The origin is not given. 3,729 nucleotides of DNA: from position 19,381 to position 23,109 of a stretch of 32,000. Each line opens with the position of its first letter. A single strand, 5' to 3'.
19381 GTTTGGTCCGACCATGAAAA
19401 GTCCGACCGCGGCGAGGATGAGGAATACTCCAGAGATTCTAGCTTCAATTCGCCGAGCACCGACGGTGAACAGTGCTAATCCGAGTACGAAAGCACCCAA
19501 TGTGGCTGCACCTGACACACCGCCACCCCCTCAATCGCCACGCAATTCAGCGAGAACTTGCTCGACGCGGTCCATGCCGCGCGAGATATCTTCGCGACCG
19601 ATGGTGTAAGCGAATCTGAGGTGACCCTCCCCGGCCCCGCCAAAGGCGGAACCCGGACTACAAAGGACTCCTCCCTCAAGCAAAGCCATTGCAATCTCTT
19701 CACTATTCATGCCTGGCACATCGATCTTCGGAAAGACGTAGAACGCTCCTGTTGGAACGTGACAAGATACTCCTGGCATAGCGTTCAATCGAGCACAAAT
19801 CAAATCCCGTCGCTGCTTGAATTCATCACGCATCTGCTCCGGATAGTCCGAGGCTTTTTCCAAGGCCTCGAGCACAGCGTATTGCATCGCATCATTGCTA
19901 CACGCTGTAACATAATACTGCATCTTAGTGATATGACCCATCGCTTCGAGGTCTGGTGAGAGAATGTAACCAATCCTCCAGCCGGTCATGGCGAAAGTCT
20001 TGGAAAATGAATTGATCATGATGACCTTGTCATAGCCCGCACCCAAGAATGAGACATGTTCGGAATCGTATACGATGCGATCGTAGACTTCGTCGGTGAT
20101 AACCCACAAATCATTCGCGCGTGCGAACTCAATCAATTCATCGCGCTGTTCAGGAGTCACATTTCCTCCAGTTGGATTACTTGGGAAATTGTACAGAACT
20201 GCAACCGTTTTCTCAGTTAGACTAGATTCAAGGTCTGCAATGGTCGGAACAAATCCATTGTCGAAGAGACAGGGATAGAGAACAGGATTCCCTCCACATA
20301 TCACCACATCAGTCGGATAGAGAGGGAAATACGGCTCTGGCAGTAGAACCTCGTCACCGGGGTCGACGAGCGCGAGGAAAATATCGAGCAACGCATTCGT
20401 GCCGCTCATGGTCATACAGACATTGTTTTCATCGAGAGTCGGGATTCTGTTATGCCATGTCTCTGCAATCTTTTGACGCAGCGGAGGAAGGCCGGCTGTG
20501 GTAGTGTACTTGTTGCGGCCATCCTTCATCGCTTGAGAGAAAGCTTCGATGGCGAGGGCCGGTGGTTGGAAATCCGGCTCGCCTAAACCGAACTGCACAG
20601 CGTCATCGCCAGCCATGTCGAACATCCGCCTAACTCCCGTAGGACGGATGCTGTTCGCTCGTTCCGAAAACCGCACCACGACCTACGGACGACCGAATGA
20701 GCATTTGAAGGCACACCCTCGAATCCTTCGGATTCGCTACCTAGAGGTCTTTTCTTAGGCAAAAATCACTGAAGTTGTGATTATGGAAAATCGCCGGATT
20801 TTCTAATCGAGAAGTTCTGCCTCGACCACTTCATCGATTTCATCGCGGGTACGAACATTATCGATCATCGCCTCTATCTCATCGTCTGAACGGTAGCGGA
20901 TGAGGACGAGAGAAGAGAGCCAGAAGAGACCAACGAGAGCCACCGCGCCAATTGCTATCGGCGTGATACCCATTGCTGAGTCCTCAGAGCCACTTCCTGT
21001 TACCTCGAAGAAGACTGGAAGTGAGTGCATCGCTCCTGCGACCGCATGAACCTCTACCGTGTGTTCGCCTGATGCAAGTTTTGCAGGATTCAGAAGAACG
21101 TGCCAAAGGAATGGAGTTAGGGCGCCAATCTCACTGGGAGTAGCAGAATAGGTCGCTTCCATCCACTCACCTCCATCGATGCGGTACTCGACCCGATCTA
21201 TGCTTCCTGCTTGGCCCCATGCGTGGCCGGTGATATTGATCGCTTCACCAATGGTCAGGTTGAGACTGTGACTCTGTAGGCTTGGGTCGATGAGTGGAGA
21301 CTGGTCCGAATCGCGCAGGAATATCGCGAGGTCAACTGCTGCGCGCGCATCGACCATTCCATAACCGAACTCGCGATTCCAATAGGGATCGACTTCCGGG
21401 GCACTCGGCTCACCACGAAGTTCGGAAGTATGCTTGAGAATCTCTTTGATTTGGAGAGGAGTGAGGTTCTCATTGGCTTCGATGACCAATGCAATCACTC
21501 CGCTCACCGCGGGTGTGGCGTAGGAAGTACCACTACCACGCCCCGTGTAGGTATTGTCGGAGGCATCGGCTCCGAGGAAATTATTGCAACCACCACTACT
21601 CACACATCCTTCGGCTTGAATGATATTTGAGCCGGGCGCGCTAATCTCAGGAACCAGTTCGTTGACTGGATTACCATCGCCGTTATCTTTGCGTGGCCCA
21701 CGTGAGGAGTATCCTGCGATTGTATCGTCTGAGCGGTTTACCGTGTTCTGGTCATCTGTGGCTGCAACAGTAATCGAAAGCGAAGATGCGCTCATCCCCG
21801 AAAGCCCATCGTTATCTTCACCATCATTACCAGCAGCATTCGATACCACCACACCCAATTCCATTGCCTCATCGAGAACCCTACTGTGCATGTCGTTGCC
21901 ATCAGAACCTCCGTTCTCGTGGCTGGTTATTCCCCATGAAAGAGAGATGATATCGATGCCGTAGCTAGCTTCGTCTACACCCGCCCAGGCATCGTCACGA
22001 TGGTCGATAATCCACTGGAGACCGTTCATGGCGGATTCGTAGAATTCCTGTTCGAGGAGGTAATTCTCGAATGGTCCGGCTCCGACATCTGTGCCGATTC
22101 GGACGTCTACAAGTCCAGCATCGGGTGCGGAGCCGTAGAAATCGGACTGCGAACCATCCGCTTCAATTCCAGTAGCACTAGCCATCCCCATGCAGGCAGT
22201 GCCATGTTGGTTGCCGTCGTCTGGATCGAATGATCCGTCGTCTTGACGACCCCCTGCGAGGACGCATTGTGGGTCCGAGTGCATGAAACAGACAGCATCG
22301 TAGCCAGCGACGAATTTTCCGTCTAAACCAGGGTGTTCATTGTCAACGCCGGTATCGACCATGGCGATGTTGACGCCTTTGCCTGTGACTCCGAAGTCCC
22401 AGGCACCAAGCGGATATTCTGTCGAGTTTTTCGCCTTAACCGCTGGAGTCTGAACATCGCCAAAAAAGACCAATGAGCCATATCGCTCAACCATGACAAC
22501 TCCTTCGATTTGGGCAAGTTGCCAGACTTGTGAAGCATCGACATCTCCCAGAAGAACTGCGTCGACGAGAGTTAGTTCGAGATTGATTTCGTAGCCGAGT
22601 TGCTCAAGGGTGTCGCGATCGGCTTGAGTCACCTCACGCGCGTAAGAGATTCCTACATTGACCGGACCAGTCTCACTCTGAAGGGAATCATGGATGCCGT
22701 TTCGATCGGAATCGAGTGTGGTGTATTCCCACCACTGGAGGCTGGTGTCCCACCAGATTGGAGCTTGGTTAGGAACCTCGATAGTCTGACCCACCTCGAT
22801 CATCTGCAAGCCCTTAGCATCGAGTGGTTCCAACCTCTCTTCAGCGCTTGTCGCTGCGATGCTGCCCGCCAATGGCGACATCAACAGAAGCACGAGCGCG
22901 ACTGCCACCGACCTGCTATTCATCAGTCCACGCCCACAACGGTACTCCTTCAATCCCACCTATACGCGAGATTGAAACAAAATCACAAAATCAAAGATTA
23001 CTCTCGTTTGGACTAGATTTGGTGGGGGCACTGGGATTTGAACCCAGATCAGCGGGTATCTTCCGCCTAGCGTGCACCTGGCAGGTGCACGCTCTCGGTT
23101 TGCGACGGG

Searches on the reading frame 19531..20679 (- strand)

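Call 9: search_protein_families(library=pfam, proteins=[window:19531-20679:-], max_evalue=0.001)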
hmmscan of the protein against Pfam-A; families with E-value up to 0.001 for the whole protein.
window:19531-20679:- (382 aa): 1 family
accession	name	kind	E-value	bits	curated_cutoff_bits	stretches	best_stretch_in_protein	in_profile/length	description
PF00155.27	Aminotran_1_2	-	1e-63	216.1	19.7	1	27-371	3-360/361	Aminotransferase class I and II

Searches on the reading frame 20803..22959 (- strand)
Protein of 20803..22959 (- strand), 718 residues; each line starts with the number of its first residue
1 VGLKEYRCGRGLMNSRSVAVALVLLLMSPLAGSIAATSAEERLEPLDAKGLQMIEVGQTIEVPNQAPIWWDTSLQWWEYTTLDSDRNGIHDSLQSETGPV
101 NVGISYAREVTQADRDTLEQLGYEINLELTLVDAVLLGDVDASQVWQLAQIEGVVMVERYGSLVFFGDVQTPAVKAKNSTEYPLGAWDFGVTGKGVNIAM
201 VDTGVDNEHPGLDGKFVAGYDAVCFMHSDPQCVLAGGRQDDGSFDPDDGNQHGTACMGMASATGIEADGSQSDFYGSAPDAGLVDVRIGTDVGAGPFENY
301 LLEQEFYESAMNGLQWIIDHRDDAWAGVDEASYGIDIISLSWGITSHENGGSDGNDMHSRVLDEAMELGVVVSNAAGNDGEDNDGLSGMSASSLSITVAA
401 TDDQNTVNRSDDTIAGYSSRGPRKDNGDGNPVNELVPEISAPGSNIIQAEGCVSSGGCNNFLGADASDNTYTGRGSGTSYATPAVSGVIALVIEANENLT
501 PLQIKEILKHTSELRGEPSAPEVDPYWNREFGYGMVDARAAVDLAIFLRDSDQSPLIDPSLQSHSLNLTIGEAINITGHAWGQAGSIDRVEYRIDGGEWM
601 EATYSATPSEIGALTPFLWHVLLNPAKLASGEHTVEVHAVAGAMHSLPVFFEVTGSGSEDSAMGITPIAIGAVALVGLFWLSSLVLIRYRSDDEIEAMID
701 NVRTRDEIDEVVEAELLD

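Call 41: search_protein_families(library=pfam, proteins=[window:20803-22959:-], max_evalue=0.001)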
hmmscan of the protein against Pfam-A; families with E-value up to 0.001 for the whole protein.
window:20803-22959:- (718 aa): 2 families
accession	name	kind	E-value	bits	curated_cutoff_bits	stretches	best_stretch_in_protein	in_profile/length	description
PF00082.27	Peptidase_S8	-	1.4e-38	133.3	21.8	1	193-534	1-288/288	Subtilase family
PF17957.7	Big_7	-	1.6e-06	29.1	24.1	1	568-637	14-70/70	Bacterial Ig domain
